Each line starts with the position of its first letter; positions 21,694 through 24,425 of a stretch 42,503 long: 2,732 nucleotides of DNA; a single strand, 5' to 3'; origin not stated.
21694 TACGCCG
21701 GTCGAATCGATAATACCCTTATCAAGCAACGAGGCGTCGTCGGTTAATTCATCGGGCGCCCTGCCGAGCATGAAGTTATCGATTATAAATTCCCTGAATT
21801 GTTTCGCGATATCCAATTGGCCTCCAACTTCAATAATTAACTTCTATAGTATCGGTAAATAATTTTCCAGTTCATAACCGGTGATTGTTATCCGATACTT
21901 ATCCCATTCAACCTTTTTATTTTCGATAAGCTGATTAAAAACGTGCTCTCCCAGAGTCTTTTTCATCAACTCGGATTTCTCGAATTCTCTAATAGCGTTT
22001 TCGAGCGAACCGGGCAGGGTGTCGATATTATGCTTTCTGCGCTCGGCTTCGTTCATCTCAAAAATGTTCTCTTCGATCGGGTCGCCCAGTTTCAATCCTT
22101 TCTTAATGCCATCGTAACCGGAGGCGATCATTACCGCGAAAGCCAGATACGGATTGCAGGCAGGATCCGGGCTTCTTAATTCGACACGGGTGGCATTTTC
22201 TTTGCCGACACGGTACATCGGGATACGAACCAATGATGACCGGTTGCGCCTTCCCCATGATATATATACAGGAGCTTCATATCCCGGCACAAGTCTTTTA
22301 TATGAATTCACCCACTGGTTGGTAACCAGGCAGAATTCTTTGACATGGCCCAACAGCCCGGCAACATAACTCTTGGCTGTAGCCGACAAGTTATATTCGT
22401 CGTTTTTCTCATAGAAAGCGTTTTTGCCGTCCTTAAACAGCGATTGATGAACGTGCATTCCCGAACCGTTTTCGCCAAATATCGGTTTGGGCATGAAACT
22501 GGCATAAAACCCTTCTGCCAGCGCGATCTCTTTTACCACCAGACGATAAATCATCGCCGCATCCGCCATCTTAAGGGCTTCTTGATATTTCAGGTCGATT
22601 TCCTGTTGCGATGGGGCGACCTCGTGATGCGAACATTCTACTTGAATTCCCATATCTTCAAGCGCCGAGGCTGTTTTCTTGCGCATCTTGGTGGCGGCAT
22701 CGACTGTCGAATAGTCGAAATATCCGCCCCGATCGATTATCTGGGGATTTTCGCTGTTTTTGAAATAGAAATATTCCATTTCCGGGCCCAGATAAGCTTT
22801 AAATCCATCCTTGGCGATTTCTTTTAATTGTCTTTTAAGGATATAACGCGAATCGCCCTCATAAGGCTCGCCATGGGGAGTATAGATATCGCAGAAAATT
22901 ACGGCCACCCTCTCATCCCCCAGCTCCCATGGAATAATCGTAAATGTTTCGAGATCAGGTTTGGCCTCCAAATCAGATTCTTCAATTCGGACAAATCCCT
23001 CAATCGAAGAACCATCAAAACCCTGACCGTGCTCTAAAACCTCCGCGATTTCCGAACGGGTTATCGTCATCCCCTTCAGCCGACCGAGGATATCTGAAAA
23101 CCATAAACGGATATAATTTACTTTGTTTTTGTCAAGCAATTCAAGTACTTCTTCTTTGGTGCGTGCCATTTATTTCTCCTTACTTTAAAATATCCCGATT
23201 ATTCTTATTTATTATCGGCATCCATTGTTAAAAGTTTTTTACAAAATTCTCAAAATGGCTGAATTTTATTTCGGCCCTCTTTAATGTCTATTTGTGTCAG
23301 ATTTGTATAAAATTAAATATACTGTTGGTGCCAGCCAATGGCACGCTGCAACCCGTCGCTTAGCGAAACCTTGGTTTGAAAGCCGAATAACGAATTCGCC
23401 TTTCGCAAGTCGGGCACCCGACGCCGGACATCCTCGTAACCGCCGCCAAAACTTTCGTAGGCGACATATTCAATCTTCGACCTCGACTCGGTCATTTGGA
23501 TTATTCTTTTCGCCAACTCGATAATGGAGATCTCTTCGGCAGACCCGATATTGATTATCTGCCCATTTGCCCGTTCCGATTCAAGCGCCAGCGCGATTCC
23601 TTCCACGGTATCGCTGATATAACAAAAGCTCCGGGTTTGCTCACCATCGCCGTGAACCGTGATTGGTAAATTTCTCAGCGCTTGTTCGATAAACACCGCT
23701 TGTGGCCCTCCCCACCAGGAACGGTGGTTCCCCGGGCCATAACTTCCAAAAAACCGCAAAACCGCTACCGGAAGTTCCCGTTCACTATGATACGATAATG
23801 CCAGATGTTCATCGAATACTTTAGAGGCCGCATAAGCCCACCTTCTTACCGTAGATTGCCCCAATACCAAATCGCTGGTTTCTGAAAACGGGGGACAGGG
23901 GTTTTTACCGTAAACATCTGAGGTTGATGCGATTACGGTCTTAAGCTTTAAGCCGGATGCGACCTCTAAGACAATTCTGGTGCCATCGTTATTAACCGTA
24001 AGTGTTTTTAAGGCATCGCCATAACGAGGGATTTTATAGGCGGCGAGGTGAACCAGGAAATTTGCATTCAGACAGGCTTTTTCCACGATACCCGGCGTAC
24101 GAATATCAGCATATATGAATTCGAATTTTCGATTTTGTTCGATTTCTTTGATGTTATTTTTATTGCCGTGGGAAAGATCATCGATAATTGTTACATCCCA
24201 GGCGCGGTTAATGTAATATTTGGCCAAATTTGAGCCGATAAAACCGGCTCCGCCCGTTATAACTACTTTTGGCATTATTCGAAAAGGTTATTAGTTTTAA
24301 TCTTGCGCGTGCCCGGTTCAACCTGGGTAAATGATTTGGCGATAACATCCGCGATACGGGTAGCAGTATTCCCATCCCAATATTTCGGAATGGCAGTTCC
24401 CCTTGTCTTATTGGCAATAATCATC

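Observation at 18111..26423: Eight co-directional genes: amino-sugar enzymes, two deacetylase paralogs, glnA and a carrier-protein/ligase/amidoligase trio, with no glycosyltransferase or exporter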

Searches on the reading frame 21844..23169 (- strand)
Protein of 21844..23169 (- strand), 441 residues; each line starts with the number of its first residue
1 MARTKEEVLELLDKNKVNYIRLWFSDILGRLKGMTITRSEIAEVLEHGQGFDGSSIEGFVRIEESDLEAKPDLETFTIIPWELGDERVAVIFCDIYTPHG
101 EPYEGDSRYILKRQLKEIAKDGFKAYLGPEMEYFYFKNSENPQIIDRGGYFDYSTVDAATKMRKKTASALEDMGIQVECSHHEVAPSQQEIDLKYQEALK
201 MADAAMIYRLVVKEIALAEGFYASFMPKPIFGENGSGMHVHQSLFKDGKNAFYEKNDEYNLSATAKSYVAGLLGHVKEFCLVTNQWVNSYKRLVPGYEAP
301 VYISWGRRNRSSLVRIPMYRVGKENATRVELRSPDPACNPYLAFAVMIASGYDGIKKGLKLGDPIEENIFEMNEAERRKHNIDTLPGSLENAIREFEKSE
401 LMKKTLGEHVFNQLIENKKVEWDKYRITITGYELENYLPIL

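Call 4: search_protein_families(library=pfam, proteins=[window:21844-23169:-])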
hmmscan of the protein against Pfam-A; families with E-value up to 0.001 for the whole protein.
window:21844-23169:- (441 aa): 2 families
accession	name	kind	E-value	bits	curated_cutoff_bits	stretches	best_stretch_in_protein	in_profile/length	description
PF00120.29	Gln-synt_C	-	2.7e-129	431.6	24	1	105-437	2-344/344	Glutamine synthetase, catalytic domain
PF03951.24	Gln-synt_N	-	2.4e-26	91.6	33.4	1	16-98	1-82/82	Glutamine synthetase, beta-Grasp domain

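Call 5: search_protein_families(library=ncbifam, proteins=[window:21844-23169:-])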
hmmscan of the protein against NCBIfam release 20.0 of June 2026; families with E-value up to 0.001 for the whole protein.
window:21844-23169:- (441 aa): 5 families
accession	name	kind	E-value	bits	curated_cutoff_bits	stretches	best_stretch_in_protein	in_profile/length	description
TIGR00653.1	GlnA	equivalog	4e-157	523.6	429.15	2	143-438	167-461/462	type I glutamate--ammonia ligase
TIGR03105.1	gln_synth_III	equivalog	3e-95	319.3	469.6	1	10-438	3-434/435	type III glutamate--ammonia ligase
NF045547.1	GGputSyn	equivalog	5e-93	312.2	650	1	5-426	2-431/438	gamma-glutamylputrescine synthetase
NF007006.0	PRK09469.1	equivalog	2e-90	303.6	845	2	147-438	177-467/469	glutamate--ammonia ligase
NF041605.1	gln_syn_GlnII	equivalog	5.6e-14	52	500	1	48-348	34-325/333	glutamine synthetase GlnII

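Call 32: find_homologous_proteins(query=window:21844-23169:-, max_evalue=1e-50)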
Query window:21844-23169:- (441 aa): 8000 proteins with E <= 1e-50 among 8000 candidates; the best 120 are listed.
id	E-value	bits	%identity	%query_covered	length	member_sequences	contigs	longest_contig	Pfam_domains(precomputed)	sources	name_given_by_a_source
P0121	4.3e-294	993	98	100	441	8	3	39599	PF03951.25,PF00120.30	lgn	-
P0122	6.8e-288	972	96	100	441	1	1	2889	PF03951.25,PF00120.30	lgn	-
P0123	1.7e-279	945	92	100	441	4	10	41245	PF03951.25,PF00120.30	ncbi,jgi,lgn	jgi:glutamine synthetase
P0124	3.8e-264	894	86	100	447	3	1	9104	PF03951.25,PF00120.30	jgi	-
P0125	1.1e-251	853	81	100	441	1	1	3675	PF03951.25,PF00120.30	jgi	jgi:glutamine synthetase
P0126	1.6e-251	853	82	100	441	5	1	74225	PF03951.25,PF00120.30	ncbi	-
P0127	5.8e-242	821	78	100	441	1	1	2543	PF03951.25,PF00120.30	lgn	-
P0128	3.2e-239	812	77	100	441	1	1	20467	PF03951.25,PF00120.30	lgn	-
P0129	3.4e-238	809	77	100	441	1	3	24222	PF03951.25,PF00120.30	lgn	-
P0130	3.4e-237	805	76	100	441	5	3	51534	PF03951.25,PF00120.30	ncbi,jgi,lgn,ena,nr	ncbi:MAG: type I glutamate--ammonia ligase [candidate division Zixibacteria bacterium 4484_95]|nr:MA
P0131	1.6e-236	803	76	100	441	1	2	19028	PF03951.25,PF00120.30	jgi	jgi:glutamine synthetase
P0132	1.7e-232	790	76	100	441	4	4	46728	PF03951.25,PF00120.30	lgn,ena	-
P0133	5.3e-231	785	74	100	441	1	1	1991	PF03951.25,PF00120.30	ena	-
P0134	3.3e-230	782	73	100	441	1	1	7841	PF03951.25,PF00120.30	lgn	-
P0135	7.2e-230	781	74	100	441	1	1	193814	PF03951.25,PF00120.30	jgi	-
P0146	2.1e-225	766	72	100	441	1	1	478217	PF03951.25,PF00120.30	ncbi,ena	-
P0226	3.4e-205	700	66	99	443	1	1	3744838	PF03951.25,PF00120.30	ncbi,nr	ncbi:MAG: type I glutamate--ammonia ligase [Candidatus Zixiibacteriota bacterium]|nr:MAG: type I glu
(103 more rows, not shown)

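Call 33: find_encoding_contigs(protein=P0226, flank=8000, max_places=1)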
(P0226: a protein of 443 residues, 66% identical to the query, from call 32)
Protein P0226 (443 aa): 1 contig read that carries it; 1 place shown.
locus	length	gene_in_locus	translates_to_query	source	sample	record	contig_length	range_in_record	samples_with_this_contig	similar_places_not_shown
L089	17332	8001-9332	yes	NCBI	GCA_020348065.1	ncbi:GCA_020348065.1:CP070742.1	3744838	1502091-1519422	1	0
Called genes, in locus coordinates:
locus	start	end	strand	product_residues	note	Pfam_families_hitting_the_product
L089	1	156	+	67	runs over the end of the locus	-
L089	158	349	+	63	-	PF09723:Zn_ribbon_8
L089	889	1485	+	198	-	PF00881:Nitroreductase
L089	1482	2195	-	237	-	PF00702:Hydrolase, PF12710:HAD, PF13419:HAD_2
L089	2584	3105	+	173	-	-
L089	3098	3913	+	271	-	-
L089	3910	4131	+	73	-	-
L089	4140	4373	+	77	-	-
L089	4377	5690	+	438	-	PF10758:DUF2586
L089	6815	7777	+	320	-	PF01073:3Beta_HSD, PF01370:Epimerase, PF02719:Polysacc_synt_2, PF04321:RmlD_sub_bind (weak), PF13460:NAD_binding_10, PF16363:GDP_Man_Dehyd, PF07993:NAD_binding_4 (weak)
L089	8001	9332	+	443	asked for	PF03951:Gln-synt_N, PF00120:Gln-synt_C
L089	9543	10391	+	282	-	PF01522:Polysacc_deac_1, PF11959:DUF3473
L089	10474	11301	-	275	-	PF01522:Polysacc_deac_1, PF11959:DUF3473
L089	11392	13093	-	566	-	PF09699:Paired_CXXCH_1 (faint), PF14522:Cytochrome_C7 (faint), PF14537:Cytochrom_c3_2 (faint), PF01292:Ni_hydr_CYTB (faint)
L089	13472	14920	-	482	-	PF00749:tRNA-synt_1c, PF19269:Anticodon_2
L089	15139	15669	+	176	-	-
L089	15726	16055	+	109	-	PF21349:RUBY_RBDX, PF23458:DUF7130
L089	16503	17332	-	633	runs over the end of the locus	PF02934:GatB_N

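Call 34: find_encoding_contigs(protein=P0146, flank=8000, max_places=1)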
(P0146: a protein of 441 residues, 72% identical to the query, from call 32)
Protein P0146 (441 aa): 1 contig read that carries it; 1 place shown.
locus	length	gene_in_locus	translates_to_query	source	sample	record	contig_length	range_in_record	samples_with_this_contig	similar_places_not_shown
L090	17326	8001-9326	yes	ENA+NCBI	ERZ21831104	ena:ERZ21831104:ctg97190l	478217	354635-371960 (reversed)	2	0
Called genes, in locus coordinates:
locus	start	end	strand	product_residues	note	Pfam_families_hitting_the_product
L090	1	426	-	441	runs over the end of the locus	PF00072:Response_reg, PF00158:Sigma54_activat, PF14532:Sigma54_activ_2, PF25601:AAA_lid_14, PF02954:HTH_8, PF13556:HTH_30 (faint)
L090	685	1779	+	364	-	-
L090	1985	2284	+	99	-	-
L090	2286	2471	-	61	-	PF04024:PspC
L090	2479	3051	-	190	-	PF02525:Flavodoxin_2 (weak), PF03358:FMN_red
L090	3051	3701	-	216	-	PF18935:DUF5683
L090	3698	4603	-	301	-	PF00781:DAGK_cat, PF19279:YegS_C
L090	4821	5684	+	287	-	PF11959:DUF3473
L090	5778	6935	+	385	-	PF02350:Epimerase_2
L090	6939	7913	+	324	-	PF01073:3Beta_HSD, PF01370:Epimerase, PF02719:Polysacc_synt_2, PF04321:RmlD_sub_bind, PF07993:NAD_binding_4 (faint), PF13460:NAD_binding_10 (weak), PF16363:GDP_Man_Dehyd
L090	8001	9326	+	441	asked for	PF03951:Gln-synt_N, PF00120:Gln-synt_C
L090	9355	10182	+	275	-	PF01522:Polysacc_deac_1, PF11959:DUF3473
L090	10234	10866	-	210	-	-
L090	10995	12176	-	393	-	PF00083:Sugar_tr (weak), PF07690:MFS_1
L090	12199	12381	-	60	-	PF00037:Fer4 (weak), PF12797:Fer4_2 (faint), PF13237:Fer4_10 (faint), PF14697:Fer4_21 (faint), PF12838:Fer4_7, PF13187:Fer4_9 (weak), PF00037:Fer4 (weak), PF12837:Fer4_6 (weak), +3 more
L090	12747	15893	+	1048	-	PF07517:SecA_DEAD, PF01043:SecA_PP_bind, PF21090:P-loop_SecA, PF07516:SecA_SW, PF02810:SEC-C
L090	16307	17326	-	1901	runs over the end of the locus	PF08126:Propeptide_C25, PF11797:WxLIP_HBD (faint), PF22076:Cep192_D6 (faint), PF01364:Peptidase_C25, PF06119:NIDO (faint), PF22544:HYDIN_VesB_CFA65-like_Ig (weak), PF19190:BACON_2 (weak)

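Call 35: find_encoding_contigs(protein=P0135, flank=8000, max_places=1)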
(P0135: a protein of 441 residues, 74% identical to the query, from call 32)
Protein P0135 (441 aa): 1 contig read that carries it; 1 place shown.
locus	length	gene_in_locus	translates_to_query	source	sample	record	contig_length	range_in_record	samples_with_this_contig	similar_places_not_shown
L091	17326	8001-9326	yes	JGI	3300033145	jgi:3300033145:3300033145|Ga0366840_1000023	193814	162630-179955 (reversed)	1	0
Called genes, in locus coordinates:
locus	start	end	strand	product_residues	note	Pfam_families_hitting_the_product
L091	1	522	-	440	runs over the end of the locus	PF00072:Response_reg, PF00158:Sigma54_activat, PF14532:Sigma54_activ_2, PF25601:AAA_lid_14, PF02954:HTH_8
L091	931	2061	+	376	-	PF13174:TPR_6 (faint), PF14853:Fis1_TPR_C (faint), PF07719:TPR_2 (faint)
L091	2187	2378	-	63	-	PF04024:PspC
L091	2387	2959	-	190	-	PF02525:Flavodoxin_2 (weak), PF03358:FMN_red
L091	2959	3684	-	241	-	PF18935:DUF5683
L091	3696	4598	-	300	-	PF00781:DAGK_cat, PF19279:YegS_C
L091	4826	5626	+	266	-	PF11959:DUF3473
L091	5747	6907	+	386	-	PF02350:Epimerase_2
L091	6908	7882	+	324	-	PF01073:3Beta_HSD, PF01370:Epimerase, PF02719:Polysacc_synt_2 (weak), PF04321:RmlD_sub_bind, PF16363:GDP_Man_Dehyd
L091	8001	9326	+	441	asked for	PF03951:Gln-synt_N, PF00120:Gln-synt_C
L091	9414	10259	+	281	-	PF01522:Polysacc_deac_1, PF11959:DUF3473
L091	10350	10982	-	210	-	-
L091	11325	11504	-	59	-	PF00037:Fer4 (weak), PF12797:Fer4_2 (faint), PF12837:Fer4_6 (faint), PF13237:Fer4_10 (weak), PF14697:Fer4_21 (weak), PF12838:Fer4_7, PF13187:Fer4_9, PF00037:Fer4 (weak), +1 more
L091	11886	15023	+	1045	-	PF07517:SecA_DEAD, PF00270:DEAD (faint), PF01043:SecA_PP_bind, PF21090:P-loop_SecA, PF07516:SecA_SW, PF02810:SEC-C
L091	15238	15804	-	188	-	-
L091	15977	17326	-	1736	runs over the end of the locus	PF08126:Propeptide_C25, PF22544:HYDIN_VesB_CFA65-like_Ig (faint), PF01364:Peptidase_C25, PF20773:InhA-like_MAM (faint), PF06119:NIDO, PF19190:BACON_2 (weak)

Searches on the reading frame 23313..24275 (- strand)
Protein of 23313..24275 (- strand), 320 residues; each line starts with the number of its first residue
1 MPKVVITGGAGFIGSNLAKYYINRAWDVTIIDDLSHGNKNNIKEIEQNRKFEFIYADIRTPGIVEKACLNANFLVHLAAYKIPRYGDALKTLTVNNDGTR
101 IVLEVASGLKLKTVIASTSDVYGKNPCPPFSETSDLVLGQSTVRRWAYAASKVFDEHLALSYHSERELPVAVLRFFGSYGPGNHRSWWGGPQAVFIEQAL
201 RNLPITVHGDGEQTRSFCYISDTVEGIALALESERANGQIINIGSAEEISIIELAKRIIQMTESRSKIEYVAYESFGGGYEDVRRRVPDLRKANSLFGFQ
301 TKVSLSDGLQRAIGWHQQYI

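Call 4: search_protein_families(library=pfam, proteins=[window:23313-24275:-])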
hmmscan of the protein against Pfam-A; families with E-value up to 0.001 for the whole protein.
window:23313-24275:- (320 aa): 7 families
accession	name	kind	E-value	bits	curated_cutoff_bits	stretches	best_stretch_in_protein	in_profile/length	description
PF16363.11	GDP_Man_Dehyd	-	8.7e-42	144.2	27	1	6-310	2-330/332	GDP-mannose 4,6 dehydratase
PF01370.27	Epimerase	-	4.4e-41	141.3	20.9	1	4-244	1-240/240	NAD dependent epimerase/dehydratase family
PF01073.25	3Beta_HSD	-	2.6e-15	56.6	22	1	5-231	1-229/280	3-beta hydroxysteroid dehydrogenase/isomerase family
PF02719.21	Polysacc_synt_2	-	5.9e-12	45.8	20.2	1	4-120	1-129/293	Polysaccharide biosynthesis protein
PF00106.31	adh_short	-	3.8e-06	27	26.6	1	4-67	3-67/195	short chain dehydrogenase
PF07993.18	NAD_binding_4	-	1.1e-05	25.2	20.1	1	47-174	59-203/258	Male sterility protein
PF04321.23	RmlD_sub_bind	-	0.00051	19.7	27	1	3-278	2-248/287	RmlD substrate binding domain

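Call 5: search_protein_families(library=ncbifam, proteins=[window:23313-24275:-])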
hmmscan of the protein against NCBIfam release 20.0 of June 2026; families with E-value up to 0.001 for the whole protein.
window:23313-24275:- (320 aa): 30 families (the best 25 are shown)
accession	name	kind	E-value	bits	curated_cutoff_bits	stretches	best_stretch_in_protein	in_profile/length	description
TIGR04180.1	EDH_00030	hypoth_equivalog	8.6e-40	136.6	475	1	4-303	1-296/297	NAD-dependent 4,6-dehydratase LegB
TIGR01181.1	dTDP_gluc_dehyt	equivalog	3.1e-38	131.6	365.1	1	4-318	2-313/321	dTDP-glucose 4,6-dehydratase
NF008872.0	PRK11908.1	equivalog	1.1e-31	110.1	294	1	2-317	2-336/349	bifunctional UDP-4-keto-pentose/UDP-xylose synthase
TIGR02197.1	heptose_epim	equivalog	1.7e-27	96.4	274.6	1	4-272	1-270/316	ADP-glyceromanno-heptose 6-epimerase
NF005998.1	PRK08125.1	equivalog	8.6e-27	93.8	777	1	3-313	317-646/649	bifunctional UDP-4-amino-4-deoxy-L-arabinose formyltransferase/UDP-glucuronic acid oxidase ArnA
TIGR01179.1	galE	equivalog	3.5e-25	88.5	262.3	1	3-318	1-327/332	UDP-glucose 4-epimerase GalE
NF011728.1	PRK15181.1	equivalog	8.6e-21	74.3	760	1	4-316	18-337/348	Vi polysaccharide biosynthesis UDP-N-acetylglucosaminuronic acid C-4 epimerase TviC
NF007490.0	PRK10084.1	subfamily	5.5e-19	68.4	649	1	3-316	2-334/361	dTDP-glucose 4,6-dehydratase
NF007582.0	PRK10217.1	equivalog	5.1e-16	58.7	698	1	1-264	1-272/355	dTDP-glucose 4,6-dehydratase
NF007956.0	PRK10675.1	subfamily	1.9e-12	47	394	1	3-183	2-185/338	UDP-glucose 4-epimerase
TIGR03466.1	HpnA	hypoth_equivalog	2.3e-12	46.5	367.65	1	3-266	2-250/327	hopanoid-associated sugar epimerase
NF041015.1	UDPsulfquin_syn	equivalog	4.9e-12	45.5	575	1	187-265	234-313/384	UDP-sulfoquinovose synthase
NF047837.1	UDPAcbARedWbcJ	equivalog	1e-11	44.4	500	1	147-268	102-221/372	UDP-2-acetamido-2,6-beta-L-arabino-hexul-4-ose reductase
NF047922.1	GDPFucSynFcl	equivalog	2.9e-11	43.4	500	1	204-317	196-302/308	GDP-L-fucose synthase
TIGR01777.1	yfcH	hypoth_equivalog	3e-10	40.1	207.35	1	4-151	1-148/292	TIGR01777 family oxidoreductase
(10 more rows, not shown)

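Call 53: search_solved_structures(query=window:23313-24275:-, max_evalue=1e-20)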
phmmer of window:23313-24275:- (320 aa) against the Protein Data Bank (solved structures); distinct sequences matched with E-value up to 1e-20: 32.
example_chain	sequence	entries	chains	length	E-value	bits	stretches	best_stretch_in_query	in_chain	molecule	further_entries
4lk3_A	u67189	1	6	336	1.5e-41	145.7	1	3-317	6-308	UDP-glucuronic acid decarboxylase 1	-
4gll_A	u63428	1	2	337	3.9e-41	144.4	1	3-317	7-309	UDP-glucuronic acid decarboxylase 1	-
4m55_A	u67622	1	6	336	3.9e-41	144.4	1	3-317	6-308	UDP-glucuronic acid decarboxylase 1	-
2b69_A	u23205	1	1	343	4.1e-41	144.3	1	3-317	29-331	UDP-glucuronate decarboxylase 1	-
8vr2_A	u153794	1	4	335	1.1e-38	136.3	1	3-315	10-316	NAD-dependent epimerase/dehydratase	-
6bwl_A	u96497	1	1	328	5e-38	134.2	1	3-315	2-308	Pal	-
6zl6_A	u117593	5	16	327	1.5e-34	122.8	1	3-315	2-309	Epimerase domain-containing protein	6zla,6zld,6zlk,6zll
6zlj_A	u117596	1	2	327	4.7e-34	121.1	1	3-315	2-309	Epimerase domain-containing protein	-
6pmh_A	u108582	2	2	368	9.7e-31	110.2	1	4-316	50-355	UDP-glucose 4-epimerase related protein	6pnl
6wjb_A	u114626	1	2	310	7e-29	104.1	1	3-312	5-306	NAD-dependent epimerase/dehydratase family protein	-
6wj9_A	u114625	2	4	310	3.2e-28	101.9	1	3-312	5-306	NAD-dependent epimerase/dehydratase family protein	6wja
1r66_A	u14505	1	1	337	4.7e-27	98.1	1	3-318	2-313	TDP-glucose-4,6-dehydratase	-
1r6d_A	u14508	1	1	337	6.7e-27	97.6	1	3-318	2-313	TDP-glucose-4,6-dehydratase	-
6bi4_A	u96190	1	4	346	4.7e-26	94.9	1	4-318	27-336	dTDP-glucose 4,6-dehydratase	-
6kv9_A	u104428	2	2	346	1.4e-25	93.3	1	4-317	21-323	MoeE5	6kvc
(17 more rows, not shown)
